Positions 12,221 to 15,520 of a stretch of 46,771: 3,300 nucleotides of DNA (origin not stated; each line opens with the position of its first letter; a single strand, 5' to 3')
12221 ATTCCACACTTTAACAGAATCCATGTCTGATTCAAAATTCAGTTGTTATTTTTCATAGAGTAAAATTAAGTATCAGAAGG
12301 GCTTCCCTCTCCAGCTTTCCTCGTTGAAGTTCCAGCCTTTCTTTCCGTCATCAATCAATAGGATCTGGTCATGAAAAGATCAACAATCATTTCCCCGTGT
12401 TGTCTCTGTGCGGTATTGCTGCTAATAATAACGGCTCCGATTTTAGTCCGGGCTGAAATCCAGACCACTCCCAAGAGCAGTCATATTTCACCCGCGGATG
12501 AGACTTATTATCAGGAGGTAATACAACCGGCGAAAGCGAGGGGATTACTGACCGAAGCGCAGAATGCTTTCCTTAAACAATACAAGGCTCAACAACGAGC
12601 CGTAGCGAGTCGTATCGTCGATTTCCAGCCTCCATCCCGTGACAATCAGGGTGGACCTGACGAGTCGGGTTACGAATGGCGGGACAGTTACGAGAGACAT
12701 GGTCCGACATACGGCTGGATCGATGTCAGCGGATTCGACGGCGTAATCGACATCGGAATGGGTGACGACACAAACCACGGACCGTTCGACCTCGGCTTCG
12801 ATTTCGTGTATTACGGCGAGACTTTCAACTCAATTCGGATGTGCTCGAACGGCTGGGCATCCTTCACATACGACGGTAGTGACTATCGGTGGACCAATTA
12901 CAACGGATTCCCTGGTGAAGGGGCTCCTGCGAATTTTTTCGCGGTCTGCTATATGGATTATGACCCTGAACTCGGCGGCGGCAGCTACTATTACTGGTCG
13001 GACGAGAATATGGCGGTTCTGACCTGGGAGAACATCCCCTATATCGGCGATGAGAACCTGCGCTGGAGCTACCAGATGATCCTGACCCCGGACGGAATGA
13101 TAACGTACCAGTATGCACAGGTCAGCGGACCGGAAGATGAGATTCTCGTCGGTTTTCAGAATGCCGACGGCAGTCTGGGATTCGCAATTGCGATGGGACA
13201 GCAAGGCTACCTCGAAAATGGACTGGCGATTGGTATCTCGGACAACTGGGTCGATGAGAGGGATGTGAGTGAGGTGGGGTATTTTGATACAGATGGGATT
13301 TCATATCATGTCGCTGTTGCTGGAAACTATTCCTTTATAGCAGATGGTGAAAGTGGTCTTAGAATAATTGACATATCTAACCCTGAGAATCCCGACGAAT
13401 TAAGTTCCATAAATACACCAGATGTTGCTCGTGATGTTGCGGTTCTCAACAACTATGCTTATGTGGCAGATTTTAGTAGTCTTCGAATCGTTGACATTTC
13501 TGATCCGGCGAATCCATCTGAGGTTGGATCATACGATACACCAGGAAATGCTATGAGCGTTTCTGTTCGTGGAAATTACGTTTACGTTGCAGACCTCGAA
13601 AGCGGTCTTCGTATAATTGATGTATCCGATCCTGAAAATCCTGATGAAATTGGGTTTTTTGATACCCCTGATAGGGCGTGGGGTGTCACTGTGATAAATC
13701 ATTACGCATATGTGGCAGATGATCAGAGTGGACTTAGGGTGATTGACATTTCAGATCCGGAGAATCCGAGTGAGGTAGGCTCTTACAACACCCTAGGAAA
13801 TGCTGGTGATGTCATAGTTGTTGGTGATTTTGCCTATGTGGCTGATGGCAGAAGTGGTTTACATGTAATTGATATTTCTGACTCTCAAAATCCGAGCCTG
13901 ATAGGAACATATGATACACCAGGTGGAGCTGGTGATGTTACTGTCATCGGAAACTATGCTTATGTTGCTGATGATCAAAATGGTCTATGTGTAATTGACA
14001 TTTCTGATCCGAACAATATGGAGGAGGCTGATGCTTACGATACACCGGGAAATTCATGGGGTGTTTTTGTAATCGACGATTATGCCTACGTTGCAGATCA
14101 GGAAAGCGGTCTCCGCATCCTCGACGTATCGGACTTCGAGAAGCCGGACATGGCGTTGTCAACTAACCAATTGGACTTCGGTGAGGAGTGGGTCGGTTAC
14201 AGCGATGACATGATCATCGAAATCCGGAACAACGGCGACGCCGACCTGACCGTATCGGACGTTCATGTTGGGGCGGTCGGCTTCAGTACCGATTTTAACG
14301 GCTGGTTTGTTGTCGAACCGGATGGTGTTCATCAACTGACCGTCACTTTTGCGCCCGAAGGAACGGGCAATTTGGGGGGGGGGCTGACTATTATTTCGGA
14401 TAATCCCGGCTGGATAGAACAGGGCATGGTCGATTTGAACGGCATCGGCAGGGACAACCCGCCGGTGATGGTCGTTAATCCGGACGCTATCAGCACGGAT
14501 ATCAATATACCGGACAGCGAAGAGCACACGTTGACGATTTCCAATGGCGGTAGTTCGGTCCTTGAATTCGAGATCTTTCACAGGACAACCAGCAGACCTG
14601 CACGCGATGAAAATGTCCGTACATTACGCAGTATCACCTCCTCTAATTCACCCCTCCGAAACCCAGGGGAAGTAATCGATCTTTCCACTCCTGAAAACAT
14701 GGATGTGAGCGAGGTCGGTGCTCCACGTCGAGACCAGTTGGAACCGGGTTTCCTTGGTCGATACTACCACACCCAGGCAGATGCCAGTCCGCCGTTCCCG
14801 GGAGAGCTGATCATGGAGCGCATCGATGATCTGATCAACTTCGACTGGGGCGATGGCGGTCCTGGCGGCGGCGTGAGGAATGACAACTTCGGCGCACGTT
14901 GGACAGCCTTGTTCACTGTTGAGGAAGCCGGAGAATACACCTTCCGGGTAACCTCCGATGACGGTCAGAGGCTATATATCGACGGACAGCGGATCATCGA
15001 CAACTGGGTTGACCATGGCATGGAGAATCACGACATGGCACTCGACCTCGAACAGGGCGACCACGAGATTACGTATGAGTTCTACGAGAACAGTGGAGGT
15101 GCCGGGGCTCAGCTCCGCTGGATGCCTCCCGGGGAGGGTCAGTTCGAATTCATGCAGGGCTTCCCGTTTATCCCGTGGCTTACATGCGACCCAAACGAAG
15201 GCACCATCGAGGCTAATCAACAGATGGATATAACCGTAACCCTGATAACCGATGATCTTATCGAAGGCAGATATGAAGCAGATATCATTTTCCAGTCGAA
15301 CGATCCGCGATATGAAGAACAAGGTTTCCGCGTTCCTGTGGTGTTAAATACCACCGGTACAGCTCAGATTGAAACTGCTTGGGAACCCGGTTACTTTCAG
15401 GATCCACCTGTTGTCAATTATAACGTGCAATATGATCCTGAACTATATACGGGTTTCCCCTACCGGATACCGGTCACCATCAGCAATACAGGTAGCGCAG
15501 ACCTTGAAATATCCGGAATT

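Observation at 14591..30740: Recurrent Arg-rich junction motif (EPxRD-x3-R-x-LR-x-[VI]...P-R-RD-xx-GD) directly before every non-Ig payload module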

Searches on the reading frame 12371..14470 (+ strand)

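Call 48: search_protein_families(library=ncbifam, proteins=[window:12371-14470:+], max_evalue=0.01)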
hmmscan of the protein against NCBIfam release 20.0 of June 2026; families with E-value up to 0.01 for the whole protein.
window:12371-14470:+ (700 aa): 2 families
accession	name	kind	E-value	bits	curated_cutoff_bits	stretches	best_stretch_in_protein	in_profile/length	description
TIGR04312.1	choice_anch_B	subfamily_domain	1.4e-27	96.9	100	4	370-432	260-326/364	choice-of-anchor B family protein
NF012200.0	choice_anch_D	domain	3.5e-08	33.9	45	1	590-679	13-106/108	choice-of-anchor D domain-containing protein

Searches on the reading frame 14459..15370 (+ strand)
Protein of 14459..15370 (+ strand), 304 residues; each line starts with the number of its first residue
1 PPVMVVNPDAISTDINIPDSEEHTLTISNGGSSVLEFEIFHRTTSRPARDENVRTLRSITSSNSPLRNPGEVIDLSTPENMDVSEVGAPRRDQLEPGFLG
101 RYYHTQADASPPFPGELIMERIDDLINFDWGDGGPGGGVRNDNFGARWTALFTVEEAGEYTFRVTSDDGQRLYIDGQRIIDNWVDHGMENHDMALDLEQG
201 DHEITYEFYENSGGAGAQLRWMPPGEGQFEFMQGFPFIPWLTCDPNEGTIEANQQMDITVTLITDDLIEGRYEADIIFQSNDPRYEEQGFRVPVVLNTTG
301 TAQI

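Call 48: search_protein_families(library=ncbifam, proteins=[window:14459-15370:+], max_evalue=0.01)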
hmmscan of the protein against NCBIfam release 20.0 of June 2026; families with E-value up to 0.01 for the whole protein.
window:14459-15370:+ (304 aa): 1 family
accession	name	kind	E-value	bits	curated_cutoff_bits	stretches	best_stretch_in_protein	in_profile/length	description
NF041776.1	xylosidase_Xyl3A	equivalog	6.5e-07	27.7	1250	1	95-214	443-560/846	xylan 1,4-beta-xylosidase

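Call 49: search_protein_families(library=pfam, proteins=[window:14459-15370:+], max_evalue=0.01)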
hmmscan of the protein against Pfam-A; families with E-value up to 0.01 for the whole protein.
window:14459-15370:+ (304 aa): 3 families
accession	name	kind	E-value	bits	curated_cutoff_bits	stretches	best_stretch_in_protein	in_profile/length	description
PF07691.17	PA14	-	1e-22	80.9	24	1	111-228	13-140/147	PA14 domain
PF22544.2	HYDIN_VesB_CFA65-like_Ig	-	0.0009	19.9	25.5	0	241-286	49-91/100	HYDIN/CFA65/VesB-like, Ig-like domain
PF21310.3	OCRL-like_ASH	-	0.0019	18.8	27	0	239-266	47-74/109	Inositol polyphosphate 5-phosphatase OCRL-like, ASH domain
